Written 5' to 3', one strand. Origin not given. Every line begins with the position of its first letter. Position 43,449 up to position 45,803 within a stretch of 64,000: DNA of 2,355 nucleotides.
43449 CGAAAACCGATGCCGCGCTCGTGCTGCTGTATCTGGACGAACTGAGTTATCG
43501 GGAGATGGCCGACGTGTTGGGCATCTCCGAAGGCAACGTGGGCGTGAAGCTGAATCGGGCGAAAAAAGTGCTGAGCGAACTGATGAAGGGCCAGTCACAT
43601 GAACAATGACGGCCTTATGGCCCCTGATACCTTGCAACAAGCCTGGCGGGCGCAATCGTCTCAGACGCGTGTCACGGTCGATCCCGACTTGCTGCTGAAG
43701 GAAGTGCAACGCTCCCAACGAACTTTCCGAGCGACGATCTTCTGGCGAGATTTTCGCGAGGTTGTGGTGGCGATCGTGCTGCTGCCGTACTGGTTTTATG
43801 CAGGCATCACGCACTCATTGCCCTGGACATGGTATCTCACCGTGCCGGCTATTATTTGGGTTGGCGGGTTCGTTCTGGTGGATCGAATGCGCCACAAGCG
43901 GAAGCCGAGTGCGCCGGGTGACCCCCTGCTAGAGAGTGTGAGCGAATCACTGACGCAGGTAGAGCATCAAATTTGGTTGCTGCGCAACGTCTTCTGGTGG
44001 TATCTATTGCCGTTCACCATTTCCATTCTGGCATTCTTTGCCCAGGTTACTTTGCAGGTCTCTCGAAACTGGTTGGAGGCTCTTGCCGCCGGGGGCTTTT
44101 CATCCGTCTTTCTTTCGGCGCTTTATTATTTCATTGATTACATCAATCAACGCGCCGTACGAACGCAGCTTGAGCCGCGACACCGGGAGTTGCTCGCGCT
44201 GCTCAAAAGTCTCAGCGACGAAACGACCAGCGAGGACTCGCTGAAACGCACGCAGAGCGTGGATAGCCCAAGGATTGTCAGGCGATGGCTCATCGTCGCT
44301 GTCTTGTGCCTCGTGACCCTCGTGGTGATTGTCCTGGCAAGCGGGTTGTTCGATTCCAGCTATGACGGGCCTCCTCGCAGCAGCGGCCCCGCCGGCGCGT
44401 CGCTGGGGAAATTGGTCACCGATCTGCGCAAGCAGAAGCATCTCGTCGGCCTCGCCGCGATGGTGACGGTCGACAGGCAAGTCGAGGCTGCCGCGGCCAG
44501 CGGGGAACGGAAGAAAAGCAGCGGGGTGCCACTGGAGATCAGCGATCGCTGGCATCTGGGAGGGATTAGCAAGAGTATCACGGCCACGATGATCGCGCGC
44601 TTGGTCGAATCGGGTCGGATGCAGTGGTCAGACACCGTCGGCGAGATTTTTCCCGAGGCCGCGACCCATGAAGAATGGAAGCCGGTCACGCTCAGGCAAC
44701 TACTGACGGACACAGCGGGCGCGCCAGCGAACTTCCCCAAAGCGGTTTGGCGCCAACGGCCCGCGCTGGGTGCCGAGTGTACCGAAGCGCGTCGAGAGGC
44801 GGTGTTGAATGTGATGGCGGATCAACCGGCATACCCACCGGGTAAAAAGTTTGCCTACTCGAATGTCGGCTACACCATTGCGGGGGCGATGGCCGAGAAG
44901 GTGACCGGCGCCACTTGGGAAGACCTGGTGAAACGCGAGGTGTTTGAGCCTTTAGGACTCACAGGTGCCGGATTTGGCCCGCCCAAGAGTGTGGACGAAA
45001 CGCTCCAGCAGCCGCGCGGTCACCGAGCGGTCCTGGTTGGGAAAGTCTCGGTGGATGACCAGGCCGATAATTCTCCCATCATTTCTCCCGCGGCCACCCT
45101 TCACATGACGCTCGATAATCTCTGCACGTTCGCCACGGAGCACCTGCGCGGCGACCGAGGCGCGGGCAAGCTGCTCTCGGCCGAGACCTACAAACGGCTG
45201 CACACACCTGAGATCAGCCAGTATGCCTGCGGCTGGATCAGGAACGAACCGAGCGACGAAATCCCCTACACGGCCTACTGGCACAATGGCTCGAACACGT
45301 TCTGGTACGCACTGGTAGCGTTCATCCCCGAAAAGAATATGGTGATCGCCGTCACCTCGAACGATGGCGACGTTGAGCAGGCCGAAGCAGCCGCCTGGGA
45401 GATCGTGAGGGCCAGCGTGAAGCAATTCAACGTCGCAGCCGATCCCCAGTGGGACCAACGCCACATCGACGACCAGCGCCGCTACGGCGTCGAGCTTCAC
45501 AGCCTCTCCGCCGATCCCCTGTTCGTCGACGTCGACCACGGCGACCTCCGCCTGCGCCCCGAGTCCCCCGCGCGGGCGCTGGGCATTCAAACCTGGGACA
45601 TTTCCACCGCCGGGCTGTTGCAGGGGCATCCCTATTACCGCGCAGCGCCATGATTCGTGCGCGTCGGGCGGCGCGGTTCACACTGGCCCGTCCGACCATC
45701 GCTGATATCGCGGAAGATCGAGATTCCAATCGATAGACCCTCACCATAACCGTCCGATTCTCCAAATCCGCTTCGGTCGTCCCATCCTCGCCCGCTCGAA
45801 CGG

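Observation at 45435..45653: Chimeric 3' end: a beta-helix-protein C-terminus fused in frame to the membrane beta-lactamase-like protein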

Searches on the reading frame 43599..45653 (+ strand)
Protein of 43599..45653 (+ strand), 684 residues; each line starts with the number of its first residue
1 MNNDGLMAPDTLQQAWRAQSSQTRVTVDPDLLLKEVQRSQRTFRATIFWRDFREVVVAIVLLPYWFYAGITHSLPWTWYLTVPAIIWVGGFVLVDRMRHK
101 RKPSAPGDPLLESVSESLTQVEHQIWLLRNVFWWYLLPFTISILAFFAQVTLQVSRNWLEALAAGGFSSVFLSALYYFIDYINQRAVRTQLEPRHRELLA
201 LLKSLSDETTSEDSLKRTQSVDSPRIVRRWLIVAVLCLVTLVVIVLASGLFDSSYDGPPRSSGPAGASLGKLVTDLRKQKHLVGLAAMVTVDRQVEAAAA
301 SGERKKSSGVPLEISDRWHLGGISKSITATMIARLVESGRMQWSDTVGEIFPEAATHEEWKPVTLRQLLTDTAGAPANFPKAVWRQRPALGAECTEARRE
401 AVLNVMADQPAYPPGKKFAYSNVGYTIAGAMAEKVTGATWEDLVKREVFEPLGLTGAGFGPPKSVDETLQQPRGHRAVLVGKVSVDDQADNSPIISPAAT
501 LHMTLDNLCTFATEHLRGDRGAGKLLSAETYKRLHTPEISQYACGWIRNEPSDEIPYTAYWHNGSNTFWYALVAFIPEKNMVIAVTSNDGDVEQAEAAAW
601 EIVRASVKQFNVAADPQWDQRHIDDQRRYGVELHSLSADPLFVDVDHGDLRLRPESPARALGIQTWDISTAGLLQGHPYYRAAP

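Call 7: search_protein_families(library=pfam, proteins=[window:43599-45653:+], max_evalue=0.01)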
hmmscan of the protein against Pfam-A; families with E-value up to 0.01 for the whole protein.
window:43599-45653:+ (684 aa): 1 family
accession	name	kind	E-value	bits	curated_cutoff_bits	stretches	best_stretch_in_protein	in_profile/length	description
PF00144.29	Beta-lactamase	-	1.1e-53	183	27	1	271-603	3-324/329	Beta-lactamase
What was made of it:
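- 43599..45653 (+): Chimeric 684-aa ORF. It has a hydrophobic membrane N-terminal region, a PF00144 beta-lactamase-fold domain at aa 271-603, and a grafted 71-aa tail. Pfam PF00144 E = 1.1e-53 (call 7).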

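Call 9: find_homologous_proteins(query=window:43599-45653:+)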
Query window:43599-45653:+ (684 aa): 695 proteins with E <= 0.001 among 8000 candidates; the best 120 are listed.
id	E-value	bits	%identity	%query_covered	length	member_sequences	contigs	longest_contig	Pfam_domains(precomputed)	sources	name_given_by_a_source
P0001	0.0e+0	1593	72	89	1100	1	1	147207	PF00144.30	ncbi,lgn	ncbi:MAG: serine hydrolase domain-containing protein [Planctomycetota bacterium]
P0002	0.0e+0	1569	100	100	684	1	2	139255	PF00144.30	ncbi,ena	-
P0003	0.0e+0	1095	78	90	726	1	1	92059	PF00144.30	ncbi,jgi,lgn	-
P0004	0.0e+0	1081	76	89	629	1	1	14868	PF00144.30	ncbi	ncbi:MAG: serine hydrolase domain-containing protein [Pirellulales bacterium]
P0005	0.0e+0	1080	77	89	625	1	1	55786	PF00144.30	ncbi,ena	-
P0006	0.0e+0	1079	77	89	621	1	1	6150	PF00144.30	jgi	jgi:CubicO group peptidase (beta-lactamase class C family)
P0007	0.0e+0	1072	76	89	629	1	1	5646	PF00144.30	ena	-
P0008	0.0e+0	1071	76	89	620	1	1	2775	PF00144.30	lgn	-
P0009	0.0e+0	1066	75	89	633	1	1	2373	PF00144.30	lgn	-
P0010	0.0e+0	1056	76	89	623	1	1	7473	PF00144.30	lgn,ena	-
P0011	0.0e+0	1051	75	90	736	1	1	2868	PF00144.30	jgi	jgi:CubicO group peptidase (beta-lactamase class C family)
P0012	0.0e+0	1032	69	89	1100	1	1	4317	PF00144.30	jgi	jgi:CubicO group peptidase (beta-lactamase class C family)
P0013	0.0e+0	1016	67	89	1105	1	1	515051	PF00144.30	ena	-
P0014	0.0e+0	1015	72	89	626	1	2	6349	PF00144.30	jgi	jgi:CubicO group peptidase (beta-lactamase class C family)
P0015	1.5e-297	1007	70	92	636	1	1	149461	PF00144.30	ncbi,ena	-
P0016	2.2e-293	993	72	88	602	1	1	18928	PF00144.30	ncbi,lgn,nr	ncbi:MAG: beta-lactamase [Planctomycetaceae bacterium]|nr:beta-lactamase [Planctomycetaceae bacteriu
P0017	1.1e-292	991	71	89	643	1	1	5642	PF00144.30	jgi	jgi:CubicO group peptidase (beta-lactamase class C family)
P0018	1.7e-292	990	71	88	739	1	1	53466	PF00144.30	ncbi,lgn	-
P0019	4.7e-292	988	77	81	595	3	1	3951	PF00144.30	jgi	-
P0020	1.3e-291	987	71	89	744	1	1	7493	PF00144.30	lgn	-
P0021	5.5e-290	982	71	89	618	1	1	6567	PF00144.30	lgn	-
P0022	1.9e-288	977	70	89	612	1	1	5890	PF00144.30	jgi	jgi:CubicO group peptidase (beta-lactamase class C family)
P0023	7.0e-287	971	66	88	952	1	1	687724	PF00144.30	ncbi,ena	-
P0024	4.3e-286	969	74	53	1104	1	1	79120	PF00144.30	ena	-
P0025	3.9e-285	966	70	89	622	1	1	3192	PF00144.30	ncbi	-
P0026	7.3e-285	965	69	89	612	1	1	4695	PF00144.30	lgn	-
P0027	3.0e-283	959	69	90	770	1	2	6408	PF00144.30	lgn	-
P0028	6.0e-283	958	69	89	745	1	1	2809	PF00144.30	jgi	jgi:CubicO group peptidase (beta-lactamase class C family)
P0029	8.9e-283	958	70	89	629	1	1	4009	PF00144.30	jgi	jgi:CubicO group peptidase (beta-lactamase class C family)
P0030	1.2e-282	957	67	90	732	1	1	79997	PF00144.30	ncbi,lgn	-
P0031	9.3e-279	944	79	51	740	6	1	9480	PF00144.30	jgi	jgi:CubicO group peptidase (beta-lactamase class C family)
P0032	1.6e-278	944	76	53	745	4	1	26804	PF00144.30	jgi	jgi:CubicO group peptidase (beta-lactamase class C family)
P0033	1.2e-276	938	67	88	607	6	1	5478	PF00144.30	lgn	-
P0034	1.8e-276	937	69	88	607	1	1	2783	PF00144.30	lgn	-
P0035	3.2e-275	933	68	90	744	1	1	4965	PF00144.30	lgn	-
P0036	1.8e-274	930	67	89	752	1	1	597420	PF00144.30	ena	-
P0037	1.9e-273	927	67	86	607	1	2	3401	PF00144.30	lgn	-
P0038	2.8e-273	926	68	88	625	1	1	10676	PF00144.30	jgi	-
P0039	4.4e-272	922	72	77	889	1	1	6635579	PF00144.30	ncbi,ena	-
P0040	1.2e-271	921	71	81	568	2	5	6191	PF00144.30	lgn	-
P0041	3.0e-271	920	67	89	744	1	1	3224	PF00144.30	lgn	-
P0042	3.2e-271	920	63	88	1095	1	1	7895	PF00144.30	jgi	jgi:CubicO group peptidase (beta-lactamase class C family)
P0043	4.1e-271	919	63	89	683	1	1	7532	PF00144.30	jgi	jgi:CubicO group peptidase (beta-lactamase class C family)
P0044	5.5e-271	919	69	88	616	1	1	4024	PF00144.30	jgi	jgi:CubicO group peptidase (beta-lactamase class C family)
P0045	6.1e-271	919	63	89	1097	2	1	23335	PF00144.30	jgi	jgi:CubicO group peptidase (beta-lactamase class C family)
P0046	7.7e-270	915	67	88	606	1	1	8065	PF00144.30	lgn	-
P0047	9.5e-270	915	66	89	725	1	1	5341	PF00144.30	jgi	jgi:CubicO group peptidase (beta-lactamase class C family)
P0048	1.0e-269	915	68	89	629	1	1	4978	PF00144.30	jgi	jgi:CubicO group peptidase (beta-lactamase class C family)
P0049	5.0e-269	912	66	90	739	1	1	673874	PF00144.30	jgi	jgi:CubicO group peptidase (beta-lactamase class C family)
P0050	1.5e-268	911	67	89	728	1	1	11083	PF00144.30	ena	-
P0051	3.6e-268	910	66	89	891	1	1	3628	PF00144.30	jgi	jgi:CubicO group peptidase (beta-lactamase class C family)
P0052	7.4e-268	908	64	91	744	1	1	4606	PF00144.30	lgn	-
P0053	2.5e-267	907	66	88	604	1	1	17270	PF00144.30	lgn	-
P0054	1.1e-265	901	75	52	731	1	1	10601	PF00144.30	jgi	jgi:CubicO group peptidase (beta-lactamase class C family)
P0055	4.6e-265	899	65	89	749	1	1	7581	PF00144.30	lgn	-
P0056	6.8e-265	899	66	90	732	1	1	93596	PF00144.30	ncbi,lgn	-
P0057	1.5e-264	898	65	89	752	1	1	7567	PF00144.30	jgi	-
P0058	3.8e-263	893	65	89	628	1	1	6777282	PF00144.30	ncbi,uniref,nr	ncbi:serine hydrolase domain-containing protein [Lacipirellula limnantheis]|uniref:D-alanyl-D-alanin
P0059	6.0e-263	892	64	90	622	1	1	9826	PF00144.30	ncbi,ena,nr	ncbi:MAG TPA: serine hydrolase domain-containing protein [Pirellulales bacterium]|nr:serine hydrolas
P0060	7.5e-263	892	67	89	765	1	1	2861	PF00144.30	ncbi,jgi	-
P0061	9.1e-263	892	66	89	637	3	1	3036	PF00144.30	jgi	jgi:CubicO group peptidase (beta-lactamase class C family)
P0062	2.2e-261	887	64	90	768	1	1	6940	PF00144.30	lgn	-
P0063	8.9e-261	885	73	53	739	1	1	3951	PF00144.30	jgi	jgi:CubicO group peptidase (beta-lactamase class C family)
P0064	6.2e-260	882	63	90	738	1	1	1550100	PF00144.30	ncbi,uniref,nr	ncbi:serine hydrolase domain-containing protein [Bythopirellula polymerisocia]|uniref:Beta-lactamase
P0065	5.1e-259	879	64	89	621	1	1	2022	PF00144.30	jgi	jgi:CubicO group peptidase (beta-lactamase class C family)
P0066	6.1e-259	879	65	88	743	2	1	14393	PF00144.30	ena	-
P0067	6.5e-259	879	64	89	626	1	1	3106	PF00144.30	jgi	jgi:CubicO group peptidase (beta-lactamase class C family)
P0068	9.6e-259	878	71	53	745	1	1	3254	PF00144.30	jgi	jgi:CubicO group peptidase (beta-lactamase class C family)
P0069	1.7e-258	878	62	88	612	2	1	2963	PF00144.30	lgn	-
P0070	1.8e-258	877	63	89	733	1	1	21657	PF00144.30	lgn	-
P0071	2.4e-258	877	68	55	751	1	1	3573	PF00144.30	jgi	jgi:CubicO group peptidase (beta-lactamase class C family)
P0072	3.8e-258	876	66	89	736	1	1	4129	PF00144.30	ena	-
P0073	2.1e-257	874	65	90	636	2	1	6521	PF00144.30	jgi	jgi:CubicO group peptidase (beta-lactamase class C family)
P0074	1.1e-256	872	65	89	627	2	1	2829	PF00144.30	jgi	jgi:CubicO group peptidase (beta-lactamase class C family)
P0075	1.4e-256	871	60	89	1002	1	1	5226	PF00144.30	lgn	-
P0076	4.4e-256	870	65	90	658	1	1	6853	PF00144.30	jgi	jgi:CubicO group peptidase (beta-lactamase class C family)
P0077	9.9e-256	868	63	90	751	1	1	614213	PF00144.30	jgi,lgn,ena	-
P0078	1.4e-255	868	72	54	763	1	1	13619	PF00144.30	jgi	jgi:CubicO group peptidase (beta-lactamase class C family)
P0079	1.6e-254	864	64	89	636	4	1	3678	PF00144.30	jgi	jgi:CubicO group peptidase (beta-lactamase class C family)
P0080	5.5e-254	863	62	88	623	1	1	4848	PF00144.30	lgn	-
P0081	1.4e-253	861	65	88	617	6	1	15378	PF00144.30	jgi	jgi:CubicO group peptidase (beta-lactamase class C family)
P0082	7.9e-253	859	64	89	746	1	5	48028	PF00144.30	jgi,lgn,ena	-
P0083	1.7e-252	858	61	89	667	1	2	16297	PF00144.30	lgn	-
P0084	2.4e-252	857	63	88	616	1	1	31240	PF00144.30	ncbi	-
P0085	3.1e-252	857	61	89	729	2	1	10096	PF00144.30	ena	-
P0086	6.4e-252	856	62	90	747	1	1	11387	PF00144.30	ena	-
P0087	6.7e-252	856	60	62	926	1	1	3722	PF00144.30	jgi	-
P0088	6.9e-252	856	64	88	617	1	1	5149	PF00144.30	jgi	jgi:CubicO group peptidase (beta-lactamase class C family)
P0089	9.5e-252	855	64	89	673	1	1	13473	PF00144.30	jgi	jgi:CubicO group peptidase (beta-lactamase class C family)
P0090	1.0e-251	855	65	88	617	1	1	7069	PF00144.30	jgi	jgi:CubicO group peptidase (beta-lactamase class C family)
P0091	3.5e-251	853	61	89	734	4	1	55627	PF00144.30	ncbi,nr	ncbi:beta-lactamase family protein [Mariniblastus sp.]|nr:beta-lactamase family protein [Mariniblast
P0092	2.2e-250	851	64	88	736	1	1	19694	PF00144.30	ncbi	-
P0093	5.4e-250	849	62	88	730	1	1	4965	PF00144.30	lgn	-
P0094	5.5e-250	849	63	90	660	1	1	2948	PF00144.30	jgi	jgi:CubicO group peptidase (beta-lactamase class C family)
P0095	6.5e-250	849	69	53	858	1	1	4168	PF00144.30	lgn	-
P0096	7.6e-250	849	63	89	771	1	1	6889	PF00144.30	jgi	jgi:CubicO group peptidase (beta-lactamase class C family)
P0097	1.6e-249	848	63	89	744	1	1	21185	PF00144.30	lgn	-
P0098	3.1e-249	847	62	88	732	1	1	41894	PF00144.30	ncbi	-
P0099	3.2e-249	847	61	88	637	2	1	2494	PF00144.30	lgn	-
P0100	4.5e-249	846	62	89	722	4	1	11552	PF00144.30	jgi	jgi:CubicO group peptidase (beta-lactamase class C family)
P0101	8.4e-249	845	63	90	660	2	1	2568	PF00144.30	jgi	jgi:CubicO group peptidase (beta-lactamase class C family)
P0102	1.2e-248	845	64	88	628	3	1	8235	PF00144.30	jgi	jgi:CubicO group peptidase (beta-lactamase class C family)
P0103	1.5e-248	845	62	88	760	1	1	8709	PF00144.30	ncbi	-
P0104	2.4e-248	844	61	88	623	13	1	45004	PF00144.30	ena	-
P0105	3.5e-248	843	60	62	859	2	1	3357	PF00144.30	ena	-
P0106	8.2e-248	842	59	94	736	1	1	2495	PF00144.30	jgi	jgi:CubicO group peptidase (beta-lactamase class C family)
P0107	9.0e-248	842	61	89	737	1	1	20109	PF00144.30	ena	-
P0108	9.7e-248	842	62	89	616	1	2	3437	PF00144.30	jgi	jgi:CubicO group peptidase (beta-lactamase class C family)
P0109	1.9e-247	841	62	90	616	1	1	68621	PF00144.30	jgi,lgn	-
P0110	3.7e-247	840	63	89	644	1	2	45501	PF00144.30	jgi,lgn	jgi:CubicO group peptidase (beta-lactamase class C family)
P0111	4.6e-247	840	61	89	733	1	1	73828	PF00144.30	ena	-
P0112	5.0e-247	840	62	88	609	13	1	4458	PF00144.30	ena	-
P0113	1.9e-246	838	71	51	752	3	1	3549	PF00144.30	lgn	-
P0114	3.5e-246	837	60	88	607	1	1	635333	PF00144.30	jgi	jgi:CubicO group peptidase (beta-lactamase class C family)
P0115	9.0e-246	835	63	88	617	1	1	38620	PF00144.30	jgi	jgi:CubicO group peptidase (beta-lactamase class C family)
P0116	9.1e-246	835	60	90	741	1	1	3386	PF00144.30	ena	-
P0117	9.7e-246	835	61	89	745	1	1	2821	PF00144.30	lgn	-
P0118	1.4e-245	835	62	89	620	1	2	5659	PF00144.30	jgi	jgi:CubicO group peptidase (beta-lactamase class C family)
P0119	4.8e-245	833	61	88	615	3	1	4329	PF00144.30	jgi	jgi:CubicO group peptidase (beta-lactamase class C family)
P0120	7.2e-245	832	69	53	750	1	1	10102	PF00144.30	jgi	jgi:CubicO group peptidase (beta-lactamase class C family)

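Call 16: find_encoding_contigs(protein=P0002, flank=10000, max_places=6)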
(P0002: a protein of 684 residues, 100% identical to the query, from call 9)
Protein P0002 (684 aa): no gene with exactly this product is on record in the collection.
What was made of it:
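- Tried and rejected: Exact look-up of the fusion protein's contig (call 16).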

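Call 20: find_encoding_contigs(protein=P0004, flank=10000, max_places=3)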
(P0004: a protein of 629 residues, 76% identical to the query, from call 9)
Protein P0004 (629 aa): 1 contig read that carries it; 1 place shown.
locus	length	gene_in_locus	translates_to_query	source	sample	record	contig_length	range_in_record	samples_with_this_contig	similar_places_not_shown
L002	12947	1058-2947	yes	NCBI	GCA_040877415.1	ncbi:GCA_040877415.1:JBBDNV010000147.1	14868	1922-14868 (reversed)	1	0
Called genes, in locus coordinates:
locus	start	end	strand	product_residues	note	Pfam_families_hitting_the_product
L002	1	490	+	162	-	?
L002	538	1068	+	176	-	PF04542:Sigma70_r2, PF08281:Sigma70_r4_2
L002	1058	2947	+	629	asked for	PF00144:Beta-lactamase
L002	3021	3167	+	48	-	-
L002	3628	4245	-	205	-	PF14559:TPR_19 (faint), PF24575:TPR_Slam (faint), PF07719:TPR_2 (faint), PF13428:TPR_14 (faint), PF13432:TPR_16 (faint), PF14561:TPR_20 (faint)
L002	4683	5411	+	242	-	PF06439:3keto-disac_hyd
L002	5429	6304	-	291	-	-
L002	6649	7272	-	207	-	-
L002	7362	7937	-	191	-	PF01196:Ribosomal_L17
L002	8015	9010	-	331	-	PF01193:RNA_pol_L, PF01000:RNA_pol_A_bac, PF03118:RNA_pol_A_CTD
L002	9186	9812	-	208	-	PF00163:Ribosomal_S4, PF01479:S4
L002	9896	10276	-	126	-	PF00411:Ribosomal_S11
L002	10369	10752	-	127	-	PF00416:Ribosomal_S13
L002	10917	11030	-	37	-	PF00444:Ribosomal_L36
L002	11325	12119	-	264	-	PF00557:Peptidase_M24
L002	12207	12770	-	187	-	PF00406:ADK, PF13207:AAA_17, PF13238:AAA_18, PF13671:AAA_33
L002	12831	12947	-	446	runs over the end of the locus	PF00344:SecY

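Call 21: find_encoding_contigs(protein=P0005, flank=10000, max_places=3)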
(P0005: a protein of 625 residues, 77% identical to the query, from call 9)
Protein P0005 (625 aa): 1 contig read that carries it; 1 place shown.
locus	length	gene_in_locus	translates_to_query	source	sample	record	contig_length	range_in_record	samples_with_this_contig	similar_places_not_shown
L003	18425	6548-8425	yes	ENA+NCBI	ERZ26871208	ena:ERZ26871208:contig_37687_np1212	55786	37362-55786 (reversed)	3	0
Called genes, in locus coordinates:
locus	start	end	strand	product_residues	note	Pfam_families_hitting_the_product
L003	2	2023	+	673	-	?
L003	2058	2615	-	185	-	-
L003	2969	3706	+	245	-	-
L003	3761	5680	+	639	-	PF00578:AhpC-TSA (weak)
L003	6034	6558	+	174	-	PF04542:Sigma70_r2, PF08281:Sigma70_r4_2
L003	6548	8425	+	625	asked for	PF00144:Beta-lactamase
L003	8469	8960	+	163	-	PF08818:DUF1801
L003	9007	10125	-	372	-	PF00158:Sigma54_activat, PF14532:Sigma54_activ_2, PF07728:AAA_5, PF25601:AAA_lid_14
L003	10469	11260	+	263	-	-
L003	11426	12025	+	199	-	PF16694:Cytochrome_P460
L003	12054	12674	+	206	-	PF16694:Cytochrome_P460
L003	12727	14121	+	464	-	PF01266:DAO (faint), PF03486:HI0933_like (faint), PF07992:Pyr_redox_2, PF13450:NAD_binding_8 (faint), PF13738:Pyr_redox_3 (weak), PF00070:Pyr_redox, PF02852:Pyr_redox_dim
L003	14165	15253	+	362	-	PF01370:Epimerase, PF16363:GDP_Man_Dehyd (weak), PF22917:PRISE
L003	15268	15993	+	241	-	PF00106:adh_short, PF01370:Epimerase (weak), PF13561:adh_short_C2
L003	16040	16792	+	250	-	PF00106:adh_short, PF08659:KR, PF23441:SDR, PF13561:adh_short_C2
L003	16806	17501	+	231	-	PF12695:Abhydrolase_5 (weak), PF12697:Abhydrolase_6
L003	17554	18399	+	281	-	PF00561:Abhydrolase_1, PF12697:Abhydrolase_6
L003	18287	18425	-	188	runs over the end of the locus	-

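Call 22: find_encoding_contigs(protein=P0003, flank=10000, max_places=3)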
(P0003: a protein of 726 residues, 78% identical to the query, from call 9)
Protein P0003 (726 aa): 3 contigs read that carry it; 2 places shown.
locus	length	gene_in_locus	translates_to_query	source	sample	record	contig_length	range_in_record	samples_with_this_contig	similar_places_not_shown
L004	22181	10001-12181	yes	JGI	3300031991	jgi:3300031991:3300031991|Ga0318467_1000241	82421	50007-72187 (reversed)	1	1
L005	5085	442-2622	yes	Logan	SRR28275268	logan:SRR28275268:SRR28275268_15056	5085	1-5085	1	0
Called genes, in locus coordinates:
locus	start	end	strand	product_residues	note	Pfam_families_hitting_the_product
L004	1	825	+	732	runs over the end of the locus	PF11897:DUF3417, PF00343:Phosphorylase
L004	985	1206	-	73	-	-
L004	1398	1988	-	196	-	PF13787:HXXEE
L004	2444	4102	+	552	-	PF07690:MFS_1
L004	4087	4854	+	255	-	PF12804:NTP_transf_3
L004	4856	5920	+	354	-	PF01717:Meth_synt_2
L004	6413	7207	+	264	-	PF03781:FGE-sulfatase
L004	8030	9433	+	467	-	PF00144:Beta-lactamase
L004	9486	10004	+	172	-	PF04542:Sigma70_r2, PF08281:Sigma70_r4_2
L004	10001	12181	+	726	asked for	PF00144:Beta-lactamase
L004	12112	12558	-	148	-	-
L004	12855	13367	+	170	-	PF13474:SnoaL_3, PF14534:DUF4440, PF12680:SnoaL_2 (weak)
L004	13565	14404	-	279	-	PF04402:SIMPL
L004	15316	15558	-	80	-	PF16277:DUF4926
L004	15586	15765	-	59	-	PF16277:DUF4926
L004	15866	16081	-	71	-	-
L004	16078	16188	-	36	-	-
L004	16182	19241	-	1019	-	PF04313:HSDR_N, PF02384:N6_Mtase, PF20473:MmeI_Mtase, PF07669:Eco57I, PF02384:N6_Mtase (weak), PF12950:TaqI_C (weak)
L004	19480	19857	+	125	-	PF07883:Cupin_2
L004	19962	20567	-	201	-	-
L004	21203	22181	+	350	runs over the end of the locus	PF01916:DS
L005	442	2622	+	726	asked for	PF00144:Beta-lactamase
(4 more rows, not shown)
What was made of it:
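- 43085..43609 (+): ECF-type sigma factor gene, translationally coupled to the chimeric gene. The same sigma-hydrolase pairing occurs in L002, L003 and L004 (calls 20-22).
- On Sigma-linked membrane PF00144 serine hydrolases (Pirellulales): The same pairing is seen in L002, L003 and L004 (calls 20-22).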
